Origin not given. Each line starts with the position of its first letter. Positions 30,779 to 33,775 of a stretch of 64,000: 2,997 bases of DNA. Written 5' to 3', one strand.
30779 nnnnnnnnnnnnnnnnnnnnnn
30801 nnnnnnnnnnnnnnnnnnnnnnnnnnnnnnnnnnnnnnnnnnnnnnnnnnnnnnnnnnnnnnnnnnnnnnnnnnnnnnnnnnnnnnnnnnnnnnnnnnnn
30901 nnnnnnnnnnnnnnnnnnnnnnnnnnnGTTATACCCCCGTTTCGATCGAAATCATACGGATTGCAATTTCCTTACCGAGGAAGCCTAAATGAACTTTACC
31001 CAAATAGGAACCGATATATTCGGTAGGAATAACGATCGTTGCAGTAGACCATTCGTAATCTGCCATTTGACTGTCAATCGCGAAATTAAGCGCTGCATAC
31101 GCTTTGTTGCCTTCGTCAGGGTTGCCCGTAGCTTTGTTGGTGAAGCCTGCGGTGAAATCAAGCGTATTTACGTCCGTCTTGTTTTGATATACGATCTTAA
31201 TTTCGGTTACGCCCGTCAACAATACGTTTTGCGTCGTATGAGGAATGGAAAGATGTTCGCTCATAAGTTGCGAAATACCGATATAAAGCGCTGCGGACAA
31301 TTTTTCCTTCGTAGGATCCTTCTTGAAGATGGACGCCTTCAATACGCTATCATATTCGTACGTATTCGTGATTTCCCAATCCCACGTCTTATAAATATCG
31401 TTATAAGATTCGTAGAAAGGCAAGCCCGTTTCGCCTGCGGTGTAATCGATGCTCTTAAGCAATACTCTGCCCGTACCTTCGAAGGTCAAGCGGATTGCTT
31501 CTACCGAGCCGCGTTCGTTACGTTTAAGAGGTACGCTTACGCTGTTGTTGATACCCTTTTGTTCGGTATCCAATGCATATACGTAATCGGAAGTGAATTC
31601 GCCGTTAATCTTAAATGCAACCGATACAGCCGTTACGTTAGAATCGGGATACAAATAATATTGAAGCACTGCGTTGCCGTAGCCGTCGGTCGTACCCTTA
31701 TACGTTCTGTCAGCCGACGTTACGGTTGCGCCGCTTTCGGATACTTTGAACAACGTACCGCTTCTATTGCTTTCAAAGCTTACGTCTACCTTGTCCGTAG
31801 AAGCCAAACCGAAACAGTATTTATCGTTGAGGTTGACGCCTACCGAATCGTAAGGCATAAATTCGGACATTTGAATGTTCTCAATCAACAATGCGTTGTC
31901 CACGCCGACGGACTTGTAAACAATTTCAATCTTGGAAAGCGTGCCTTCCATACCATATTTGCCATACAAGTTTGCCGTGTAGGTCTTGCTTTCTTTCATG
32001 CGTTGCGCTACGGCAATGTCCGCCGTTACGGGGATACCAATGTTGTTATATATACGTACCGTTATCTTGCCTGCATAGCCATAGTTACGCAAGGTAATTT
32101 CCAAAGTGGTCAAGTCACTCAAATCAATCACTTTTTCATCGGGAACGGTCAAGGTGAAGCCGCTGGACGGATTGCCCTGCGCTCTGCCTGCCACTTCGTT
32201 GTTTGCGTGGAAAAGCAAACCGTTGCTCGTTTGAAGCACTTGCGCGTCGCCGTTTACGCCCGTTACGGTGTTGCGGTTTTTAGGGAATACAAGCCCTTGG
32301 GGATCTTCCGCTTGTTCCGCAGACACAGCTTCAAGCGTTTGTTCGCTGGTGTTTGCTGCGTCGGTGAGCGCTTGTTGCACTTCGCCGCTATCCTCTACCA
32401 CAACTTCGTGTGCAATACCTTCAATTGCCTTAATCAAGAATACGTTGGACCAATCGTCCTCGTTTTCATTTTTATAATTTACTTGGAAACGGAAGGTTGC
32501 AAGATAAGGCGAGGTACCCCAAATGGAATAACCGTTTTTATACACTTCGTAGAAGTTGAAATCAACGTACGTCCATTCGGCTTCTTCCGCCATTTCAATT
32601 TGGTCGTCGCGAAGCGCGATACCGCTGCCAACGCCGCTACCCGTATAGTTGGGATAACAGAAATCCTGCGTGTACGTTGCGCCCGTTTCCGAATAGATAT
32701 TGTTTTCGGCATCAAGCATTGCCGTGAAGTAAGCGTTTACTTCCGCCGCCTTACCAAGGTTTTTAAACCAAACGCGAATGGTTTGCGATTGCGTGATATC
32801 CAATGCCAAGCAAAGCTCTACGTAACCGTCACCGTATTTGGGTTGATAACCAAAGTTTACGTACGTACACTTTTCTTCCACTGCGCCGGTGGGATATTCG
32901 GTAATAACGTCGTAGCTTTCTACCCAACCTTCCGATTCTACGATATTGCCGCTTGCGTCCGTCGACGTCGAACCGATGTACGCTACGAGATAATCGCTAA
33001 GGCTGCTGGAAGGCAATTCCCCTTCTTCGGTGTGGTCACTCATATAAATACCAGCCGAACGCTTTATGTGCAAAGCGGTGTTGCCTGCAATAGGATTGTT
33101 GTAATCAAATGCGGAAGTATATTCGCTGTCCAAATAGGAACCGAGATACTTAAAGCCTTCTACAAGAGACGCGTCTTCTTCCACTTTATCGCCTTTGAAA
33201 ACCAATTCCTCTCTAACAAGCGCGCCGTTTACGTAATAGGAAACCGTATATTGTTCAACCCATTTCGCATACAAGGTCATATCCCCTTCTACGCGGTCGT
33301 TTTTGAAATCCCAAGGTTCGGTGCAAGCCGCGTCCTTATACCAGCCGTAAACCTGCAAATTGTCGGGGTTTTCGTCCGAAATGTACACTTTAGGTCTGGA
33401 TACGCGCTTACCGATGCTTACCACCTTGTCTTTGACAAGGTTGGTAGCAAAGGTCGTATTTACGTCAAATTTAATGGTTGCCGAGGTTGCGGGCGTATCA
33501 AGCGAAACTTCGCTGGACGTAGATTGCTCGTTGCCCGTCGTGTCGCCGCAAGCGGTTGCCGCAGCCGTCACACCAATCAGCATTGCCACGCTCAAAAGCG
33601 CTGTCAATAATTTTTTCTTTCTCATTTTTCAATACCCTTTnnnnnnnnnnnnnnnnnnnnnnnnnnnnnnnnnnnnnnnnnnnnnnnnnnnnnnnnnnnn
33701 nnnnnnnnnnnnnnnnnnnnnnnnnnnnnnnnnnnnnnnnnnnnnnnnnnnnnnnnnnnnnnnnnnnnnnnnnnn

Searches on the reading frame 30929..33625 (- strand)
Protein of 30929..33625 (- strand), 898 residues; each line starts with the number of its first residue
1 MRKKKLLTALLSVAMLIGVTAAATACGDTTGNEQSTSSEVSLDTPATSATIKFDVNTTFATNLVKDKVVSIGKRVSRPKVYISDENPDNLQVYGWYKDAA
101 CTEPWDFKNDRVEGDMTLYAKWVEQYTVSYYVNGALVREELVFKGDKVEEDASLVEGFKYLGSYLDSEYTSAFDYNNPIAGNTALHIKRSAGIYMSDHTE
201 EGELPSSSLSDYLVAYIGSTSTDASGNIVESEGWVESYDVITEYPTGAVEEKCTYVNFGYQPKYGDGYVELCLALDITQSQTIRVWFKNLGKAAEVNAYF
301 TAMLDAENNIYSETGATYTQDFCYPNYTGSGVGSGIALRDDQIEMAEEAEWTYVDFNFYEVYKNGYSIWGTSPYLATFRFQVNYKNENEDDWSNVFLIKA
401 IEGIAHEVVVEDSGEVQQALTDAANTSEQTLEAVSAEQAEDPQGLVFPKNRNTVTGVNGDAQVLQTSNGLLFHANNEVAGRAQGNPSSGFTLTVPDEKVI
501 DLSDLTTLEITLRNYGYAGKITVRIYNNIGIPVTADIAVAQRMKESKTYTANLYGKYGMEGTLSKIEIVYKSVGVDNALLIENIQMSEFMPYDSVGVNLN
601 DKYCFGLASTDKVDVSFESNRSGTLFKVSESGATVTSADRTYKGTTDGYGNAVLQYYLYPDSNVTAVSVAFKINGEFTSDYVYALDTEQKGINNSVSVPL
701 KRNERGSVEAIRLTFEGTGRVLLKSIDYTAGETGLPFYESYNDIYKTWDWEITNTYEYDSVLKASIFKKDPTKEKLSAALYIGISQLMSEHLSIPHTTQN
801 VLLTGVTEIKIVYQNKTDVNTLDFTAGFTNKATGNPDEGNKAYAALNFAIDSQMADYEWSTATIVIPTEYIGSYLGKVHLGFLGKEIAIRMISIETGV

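Call 19: search_protein_families(library=pfam, proteins=[window:30929-33625:-], max_evalue=0.001)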
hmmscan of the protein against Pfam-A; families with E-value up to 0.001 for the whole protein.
window:30929-33625:- (898 aa): 1 family
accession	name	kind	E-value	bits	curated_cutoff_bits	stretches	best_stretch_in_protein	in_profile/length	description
PF09479.16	Flg_new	-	8e-09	35.9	27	1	50-121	2-65/65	Listeria-Bacteroides repeat domain (List_Bact_rpt)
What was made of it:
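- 29164..39154 (-): Conserved operon between A and B. It encodes a 636-aa lipoprotein (solute-binding-protein-like), an 869-aa and a 303-aa ABC permease (BPD_transp_1), an 898-aa Flg_new lipoprotein and a 587-aa lipoprotein. Pfam (call 19).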

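Call 62: search_solved_structures(query=window:30929-33625:-, max_evalue=1)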
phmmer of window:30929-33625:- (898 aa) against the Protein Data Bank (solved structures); distinct sequences matched with E-value up to 1: 5.
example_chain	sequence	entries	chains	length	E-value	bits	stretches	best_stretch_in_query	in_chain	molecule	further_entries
10qf_A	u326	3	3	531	0.0042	18.4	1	89-127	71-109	exo-alpha-sialidase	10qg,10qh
10qi_A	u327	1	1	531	0.0042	18.3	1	89-127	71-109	exo-alpha-sialidase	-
7d08_G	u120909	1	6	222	0.14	13.3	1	410-521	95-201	MCE family protein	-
6z5u_E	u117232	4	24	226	0.14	13.3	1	410-521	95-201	MCE family protein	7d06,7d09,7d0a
2y5p_A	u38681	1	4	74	0.31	12.2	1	50-122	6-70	INTERNALIN B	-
